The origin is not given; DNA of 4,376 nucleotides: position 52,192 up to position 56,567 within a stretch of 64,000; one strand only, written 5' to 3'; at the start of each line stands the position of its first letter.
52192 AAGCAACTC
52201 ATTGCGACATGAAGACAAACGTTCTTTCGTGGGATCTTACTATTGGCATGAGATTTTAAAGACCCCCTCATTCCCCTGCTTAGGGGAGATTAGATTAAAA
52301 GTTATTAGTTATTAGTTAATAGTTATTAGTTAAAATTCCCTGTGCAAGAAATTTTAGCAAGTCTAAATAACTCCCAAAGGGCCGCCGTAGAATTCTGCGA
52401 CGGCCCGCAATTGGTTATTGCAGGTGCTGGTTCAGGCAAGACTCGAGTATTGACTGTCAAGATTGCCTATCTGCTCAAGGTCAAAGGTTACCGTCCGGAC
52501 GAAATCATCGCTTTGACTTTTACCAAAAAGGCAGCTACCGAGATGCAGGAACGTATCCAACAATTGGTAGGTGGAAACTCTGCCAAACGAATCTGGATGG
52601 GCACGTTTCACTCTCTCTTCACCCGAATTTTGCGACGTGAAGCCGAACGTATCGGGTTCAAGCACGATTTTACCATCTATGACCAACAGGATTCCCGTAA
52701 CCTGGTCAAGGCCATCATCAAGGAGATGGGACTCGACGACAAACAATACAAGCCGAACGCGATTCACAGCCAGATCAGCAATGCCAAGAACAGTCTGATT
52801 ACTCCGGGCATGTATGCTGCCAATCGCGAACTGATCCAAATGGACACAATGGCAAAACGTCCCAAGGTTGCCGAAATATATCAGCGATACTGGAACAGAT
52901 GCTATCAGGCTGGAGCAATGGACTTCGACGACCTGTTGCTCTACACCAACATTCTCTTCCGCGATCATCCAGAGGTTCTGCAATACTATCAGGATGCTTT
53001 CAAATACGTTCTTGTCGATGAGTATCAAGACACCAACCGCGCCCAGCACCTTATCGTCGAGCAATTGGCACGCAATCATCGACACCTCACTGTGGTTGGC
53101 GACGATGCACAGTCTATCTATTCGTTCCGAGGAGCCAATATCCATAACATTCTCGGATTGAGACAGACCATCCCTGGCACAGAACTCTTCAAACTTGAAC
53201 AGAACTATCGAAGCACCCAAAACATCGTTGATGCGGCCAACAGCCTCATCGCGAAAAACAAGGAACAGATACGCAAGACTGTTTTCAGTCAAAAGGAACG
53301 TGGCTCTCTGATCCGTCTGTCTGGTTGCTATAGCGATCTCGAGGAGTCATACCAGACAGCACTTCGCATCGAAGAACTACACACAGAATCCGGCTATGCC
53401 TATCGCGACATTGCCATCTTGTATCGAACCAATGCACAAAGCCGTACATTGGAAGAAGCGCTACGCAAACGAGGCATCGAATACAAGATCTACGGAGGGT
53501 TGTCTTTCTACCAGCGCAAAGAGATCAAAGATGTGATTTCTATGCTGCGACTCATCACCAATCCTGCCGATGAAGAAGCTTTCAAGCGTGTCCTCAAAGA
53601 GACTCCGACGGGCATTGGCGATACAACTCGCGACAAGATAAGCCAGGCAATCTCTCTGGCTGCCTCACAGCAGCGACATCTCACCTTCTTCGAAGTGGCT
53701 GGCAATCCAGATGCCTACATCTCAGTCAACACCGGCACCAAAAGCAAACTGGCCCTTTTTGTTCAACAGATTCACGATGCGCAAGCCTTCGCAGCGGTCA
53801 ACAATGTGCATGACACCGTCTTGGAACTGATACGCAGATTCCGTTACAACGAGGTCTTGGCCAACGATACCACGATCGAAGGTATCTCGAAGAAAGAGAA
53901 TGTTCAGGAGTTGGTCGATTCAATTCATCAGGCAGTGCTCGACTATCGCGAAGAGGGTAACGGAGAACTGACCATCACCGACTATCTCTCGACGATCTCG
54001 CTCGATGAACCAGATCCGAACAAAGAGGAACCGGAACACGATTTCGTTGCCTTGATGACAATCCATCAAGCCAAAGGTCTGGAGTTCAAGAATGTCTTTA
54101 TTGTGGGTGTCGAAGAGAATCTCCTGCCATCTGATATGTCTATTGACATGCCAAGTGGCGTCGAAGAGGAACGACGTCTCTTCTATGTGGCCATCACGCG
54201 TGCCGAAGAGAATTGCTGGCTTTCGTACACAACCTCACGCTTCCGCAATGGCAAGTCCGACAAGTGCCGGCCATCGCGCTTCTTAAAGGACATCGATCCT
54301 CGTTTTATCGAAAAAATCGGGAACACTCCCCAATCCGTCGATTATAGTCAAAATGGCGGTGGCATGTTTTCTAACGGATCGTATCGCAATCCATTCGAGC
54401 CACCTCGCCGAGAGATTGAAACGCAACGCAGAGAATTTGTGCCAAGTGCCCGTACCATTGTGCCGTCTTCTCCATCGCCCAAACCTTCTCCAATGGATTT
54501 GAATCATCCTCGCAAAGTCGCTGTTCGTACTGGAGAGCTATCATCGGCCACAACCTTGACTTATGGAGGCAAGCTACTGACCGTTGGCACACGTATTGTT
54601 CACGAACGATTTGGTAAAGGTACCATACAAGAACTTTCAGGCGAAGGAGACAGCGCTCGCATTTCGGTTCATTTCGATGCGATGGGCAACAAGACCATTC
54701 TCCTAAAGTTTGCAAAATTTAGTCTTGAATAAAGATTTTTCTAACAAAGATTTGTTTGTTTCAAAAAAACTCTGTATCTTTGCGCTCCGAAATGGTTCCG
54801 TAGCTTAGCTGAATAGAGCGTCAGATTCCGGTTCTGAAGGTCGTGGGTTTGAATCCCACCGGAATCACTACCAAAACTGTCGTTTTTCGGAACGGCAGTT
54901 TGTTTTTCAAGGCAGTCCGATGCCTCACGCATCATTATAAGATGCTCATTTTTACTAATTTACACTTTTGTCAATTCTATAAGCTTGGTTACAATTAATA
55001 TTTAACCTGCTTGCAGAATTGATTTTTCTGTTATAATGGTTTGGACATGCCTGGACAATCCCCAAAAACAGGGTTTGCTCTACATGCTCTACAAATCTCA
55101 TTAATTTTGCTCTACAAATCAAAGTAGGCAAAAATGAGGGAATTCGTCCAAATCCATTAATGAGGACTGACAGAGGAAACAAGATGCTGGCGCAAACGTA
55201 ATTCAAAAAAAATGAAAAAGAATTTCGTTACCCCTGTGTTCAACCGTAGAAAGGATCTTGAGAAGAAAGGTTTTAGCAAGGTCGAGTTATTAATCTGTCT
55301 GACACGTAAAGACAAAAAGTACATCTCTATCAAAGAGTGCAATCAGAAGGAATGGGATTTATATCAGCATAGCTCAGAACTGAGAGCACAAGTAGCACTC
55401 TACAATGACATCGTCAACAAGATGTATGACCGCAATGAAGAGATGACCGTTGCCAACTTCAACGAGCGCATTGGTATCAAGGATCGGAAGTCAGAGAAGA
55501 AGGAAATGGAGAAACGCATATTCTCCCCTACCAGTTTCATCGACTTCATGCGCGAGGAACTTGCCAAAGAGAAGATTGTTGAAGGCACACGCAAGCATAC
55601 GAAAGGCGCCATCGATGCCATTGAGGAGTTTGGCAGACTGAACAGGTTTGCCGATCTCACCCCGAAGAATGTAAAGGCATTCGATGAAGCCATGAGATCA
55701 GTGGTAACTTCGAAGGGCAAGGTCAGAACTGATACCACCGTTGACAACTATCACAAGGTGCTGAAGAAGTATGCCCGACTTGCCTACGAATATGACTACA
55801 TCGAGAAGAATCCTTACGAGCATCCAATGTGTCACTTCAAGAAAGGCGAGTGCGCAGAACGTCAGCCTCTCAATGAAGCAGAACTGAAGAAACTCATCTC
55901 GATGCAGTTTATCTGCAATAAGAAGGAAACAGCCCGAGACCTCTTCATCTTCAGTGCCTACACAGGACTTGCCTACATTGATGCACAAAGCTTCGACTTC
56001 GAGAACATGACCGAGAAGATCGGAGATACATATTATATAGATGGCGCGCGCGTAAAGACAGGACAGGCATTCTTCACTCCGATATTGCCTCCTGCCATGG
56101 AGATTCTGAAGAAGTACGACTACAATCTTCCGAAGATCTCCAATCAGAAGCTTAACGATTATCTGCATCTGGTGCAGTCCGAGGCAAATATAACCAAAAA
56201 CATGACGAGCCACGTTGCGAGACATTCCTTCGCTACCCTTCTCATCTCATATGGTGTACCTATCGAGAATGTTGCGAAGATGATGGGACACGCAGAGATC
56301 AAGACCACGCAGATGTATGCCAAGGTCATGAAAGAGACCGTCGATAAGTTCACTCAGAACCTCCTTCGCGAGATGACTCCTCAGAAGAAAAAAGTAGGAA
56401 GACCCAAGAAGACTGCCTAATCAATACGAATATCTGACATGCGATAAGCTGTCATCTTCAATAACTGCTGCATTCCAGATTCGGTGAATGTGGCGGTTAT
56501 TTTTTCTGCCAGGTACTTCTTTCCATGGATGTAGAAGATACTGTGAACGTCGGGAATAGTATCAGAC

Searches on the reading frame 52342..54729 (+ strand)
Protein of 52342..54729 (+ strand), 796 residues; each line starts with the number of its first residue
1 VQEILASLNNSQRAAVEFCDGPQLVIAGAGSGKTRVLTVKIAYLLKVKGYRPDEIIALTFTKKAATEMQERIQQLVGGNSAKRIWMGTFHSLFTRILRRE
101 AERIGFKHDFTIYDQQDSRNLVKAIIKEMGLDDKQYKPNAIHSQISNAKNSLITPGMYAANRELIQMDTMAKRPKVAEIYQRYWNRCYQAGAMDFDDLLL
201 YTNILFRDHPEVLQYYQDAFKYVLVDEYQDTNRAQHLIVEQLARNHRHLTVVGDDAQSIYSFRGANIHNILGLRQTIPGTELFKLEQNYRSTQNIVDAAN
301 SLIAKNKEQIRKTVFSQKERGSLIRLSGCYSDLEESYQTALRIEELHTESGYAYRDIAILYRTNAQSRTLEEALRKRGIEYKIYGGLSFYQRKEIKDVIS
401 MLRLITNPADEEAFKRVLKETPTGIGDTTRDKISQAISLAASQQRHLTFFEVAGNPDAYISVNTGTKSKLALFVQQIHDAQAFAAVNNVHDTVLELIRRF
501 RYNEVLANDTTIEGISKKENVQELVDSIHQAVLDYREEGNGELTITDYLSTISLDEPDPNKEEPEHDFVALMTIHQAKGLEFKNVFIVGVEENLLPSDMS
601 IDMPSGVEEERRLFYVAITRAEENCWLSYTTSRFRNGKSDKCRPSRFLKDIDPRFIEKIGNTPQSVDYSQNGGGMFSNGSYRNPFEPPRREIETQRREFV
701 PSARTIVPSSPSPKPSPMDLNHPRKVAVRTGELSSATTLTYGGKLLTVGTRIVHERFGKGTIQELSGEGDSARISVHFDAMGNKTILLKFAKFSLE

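Call 16: search_protein_families(library=pfam, proteins=[window:52342-54729:+])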
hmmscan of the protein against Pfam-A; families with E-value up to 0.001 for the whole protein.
window:52342-54729:+ (796 aa): 8 families
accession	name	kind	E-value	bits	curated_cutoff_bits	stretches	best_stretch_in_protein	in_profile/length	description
PF00580.27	UvrD-helicase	-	2.1e-88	297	23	1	8-276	1-269/271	UvrD/REP helicase N-terminal domain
PF13361.12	UvrD_C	-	5.8e-72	243.5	25.6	1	284-631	2-349/350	UvrD-like helicase C-terminal domain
PF13245.12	AAA_19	-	1.2e-21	77.8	25.1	1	12-263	1-134/134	AAA domain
PF13538.12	UvrD_C_2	-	3.5e-11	43.2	27.4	1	569-627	2-51/52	UvrD-like helicase C-terminal domain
PF21196.3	PcrA_UvrD_tudor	-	1.1e-08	35.3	23.9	1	748-791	1-44/48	PcrA/UvrD tudor domain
PF13604.12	AAA_30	-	3.6e-08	33.8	27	1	8-72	2-66/191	AAA domain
PF01443.25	Viral_helicase1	-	1.4e-07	32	21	0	563-625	178-224/228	Viral superfamily 1 RNA helicase core domain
PF13087.12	AAA_12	-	0.00051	20.1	27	0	543-627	113-190/195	AAA domain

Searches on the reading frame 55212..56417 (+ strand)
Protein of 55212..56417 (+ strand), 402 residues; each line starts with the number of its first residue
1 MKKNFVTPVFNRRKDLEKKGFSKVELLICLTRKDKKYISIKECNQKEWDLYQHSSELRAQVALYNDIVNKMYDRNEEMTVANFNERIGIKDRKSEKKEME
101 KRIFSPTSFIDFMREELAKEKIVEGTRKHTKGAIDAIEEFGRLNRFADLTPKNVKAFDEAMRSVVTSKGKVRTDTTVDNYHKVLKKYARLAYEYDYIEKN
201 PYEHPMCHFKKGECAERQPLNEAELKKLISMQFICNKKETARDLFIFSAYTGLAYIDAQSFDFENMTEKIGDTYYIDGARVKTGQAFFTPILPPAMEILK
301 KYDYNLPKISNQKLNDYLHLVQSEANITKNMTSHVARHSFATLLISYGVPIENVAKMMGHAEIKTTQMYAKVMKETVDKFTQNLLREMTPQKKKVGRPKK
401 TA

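Call 15: search_protein_families(library=phrogs, proteins=[window:55212-56417:+])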
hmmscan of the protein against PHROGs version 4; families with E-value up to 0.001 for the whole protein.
window:55212-56417:+ (402 aa): 6 families
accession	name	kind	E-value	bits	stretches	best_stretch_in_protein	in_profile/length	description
phrog_1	-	integration and excision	1.4e-31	111.4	1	110-382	170-445/611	integrase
phrog_216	-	integration and excision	4.2e-23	82.9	1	176-383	14-235/301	integrase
phrog_23271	-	unknown function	6.3e-10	39.9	1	330-379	8-57/67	-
phrog_7685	-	integration and excision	1.1e-08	35.9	1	324-384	174-235/240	integrase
phrog_7269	-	integration and excision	4.8e-07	30.6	1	307-383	6-81/89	integrase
phrog_34557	-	integration and excision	6.8e-07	30.2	1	309-384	105-178/183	integrase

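Call 16: search_protein_families(library=pfam, proteins=[window:55212-56417:+])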
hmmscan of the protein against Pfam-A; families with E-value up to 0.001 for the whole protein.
window:55212-56417:+ (402 aa): 2 families
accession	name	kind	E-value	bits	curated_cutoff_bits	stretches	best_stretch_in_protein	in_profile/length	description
PF00589.27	Phage_integrase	-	3.2e-15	56.8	27.1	1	308-374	104-170/172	Phage integrase family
PF13102.12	Phage_int_SAM_5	-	2.7e-09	37.7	22.3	1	108-203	1-94/98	Phage integrase SAM-like domain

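Call 107: find_encoding_contigs(protein=window:55212-56417:+, flank=10000, max_places=6)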
Protein window:55212-56417:+ (402 aa): no gene with exactly this product is on record in the collection.
